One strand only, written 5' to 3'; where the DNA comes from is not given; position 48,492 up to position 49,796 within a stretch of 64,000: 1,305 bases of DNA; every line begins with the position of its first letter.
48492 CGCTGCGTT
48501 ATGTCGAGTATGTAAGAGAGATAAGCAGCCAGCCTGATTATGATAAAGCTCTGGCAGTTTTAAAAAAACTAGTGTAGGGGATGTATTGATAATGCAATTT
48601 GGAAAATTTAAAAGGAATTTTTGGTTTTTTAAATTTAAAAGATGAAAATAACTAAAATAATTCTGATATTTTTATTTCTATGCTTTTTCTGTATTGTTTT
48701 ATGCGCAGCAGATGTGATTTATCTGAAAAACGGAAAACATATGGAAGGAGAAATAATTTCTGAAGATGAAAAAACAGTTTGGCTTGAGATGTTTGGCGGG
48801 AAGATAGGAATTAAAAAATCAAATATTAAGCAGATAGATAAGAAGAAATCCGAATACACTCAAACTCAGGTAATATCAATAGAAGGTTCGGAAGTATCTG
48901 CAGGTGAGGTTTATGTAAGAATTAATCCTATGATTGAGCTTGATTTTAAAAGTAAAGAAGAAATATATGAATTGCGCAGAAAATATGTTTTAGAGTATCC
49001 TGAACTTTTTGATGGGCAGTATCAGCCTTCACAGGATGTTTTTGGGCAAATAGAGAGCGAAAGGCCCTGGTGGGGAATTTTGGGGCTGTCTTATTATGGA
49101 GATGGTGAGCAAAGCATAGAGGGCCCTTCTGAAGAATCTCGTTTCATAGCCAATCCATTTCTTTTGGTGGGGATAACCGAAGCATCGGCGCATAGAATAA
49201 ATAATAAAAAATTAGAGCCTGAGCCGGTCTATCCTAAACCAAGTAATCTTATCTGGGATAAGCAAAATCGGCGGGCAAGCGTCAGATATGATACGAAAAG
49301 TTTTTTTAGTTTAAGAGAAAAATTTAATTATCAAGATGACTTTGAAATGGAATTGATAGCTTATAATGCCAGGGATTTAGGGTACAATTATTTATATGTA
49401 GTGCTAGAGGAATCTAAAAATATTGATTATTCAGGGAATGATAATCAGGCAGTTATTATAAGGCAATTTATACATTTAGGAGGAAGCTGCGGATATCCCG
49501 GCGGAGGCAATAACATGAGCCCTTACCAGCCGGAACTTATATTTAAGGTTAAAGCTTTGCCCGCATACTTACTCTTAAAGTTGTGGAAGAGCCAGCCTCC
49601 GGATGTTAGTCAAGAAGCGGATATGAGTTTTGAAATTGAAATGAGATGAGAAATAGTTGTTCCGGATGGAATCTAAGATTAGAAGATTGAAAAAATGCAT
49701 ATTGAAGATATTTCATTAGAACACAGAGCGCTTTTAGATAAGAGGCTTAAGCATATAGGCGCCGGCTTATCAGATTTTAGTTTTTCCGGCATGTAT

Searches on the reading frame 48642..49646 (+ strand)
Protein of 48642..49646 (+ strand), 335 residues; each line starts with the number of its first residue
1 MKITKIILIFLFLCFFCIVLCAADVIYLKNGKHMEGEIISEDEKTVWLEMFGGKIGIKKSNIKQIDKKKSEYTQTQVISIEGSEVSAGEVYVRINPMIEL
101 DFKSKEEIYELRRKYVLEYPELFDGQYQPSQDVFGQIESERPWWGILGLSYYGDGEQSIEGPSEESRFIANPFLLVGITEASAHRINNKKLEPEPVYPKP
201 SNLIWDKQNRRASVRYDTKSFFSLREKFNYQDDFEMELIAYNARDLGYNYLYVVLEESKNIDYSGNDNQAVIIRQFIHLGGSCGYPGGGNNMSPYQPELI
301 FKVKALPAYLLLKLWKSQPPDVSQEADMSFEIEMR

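Call 29: search_protein_families(library=pfam, proteins=[window:48642-49646:+], max_evalue=0.0001)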
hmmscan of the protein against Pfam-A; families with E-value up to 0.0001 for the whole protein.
window:48642-49646:+ (335 aa): 0 families

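Call 32: search_protein_families(library=pfam, proteins=[window:48642-49646:+], max_evalue=0.05)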
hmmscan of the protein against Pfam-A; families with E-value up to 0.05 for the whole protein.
window:48642-49646:+ (335 aa): 1 family
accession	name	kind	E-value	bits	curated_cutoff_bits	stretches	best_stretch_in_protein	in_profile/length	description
PF09716.15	ETRAMP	-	0.0031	17.9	29.1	1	1-77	1-52/81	Malarial early transcribed membrane protein (ETRAMP)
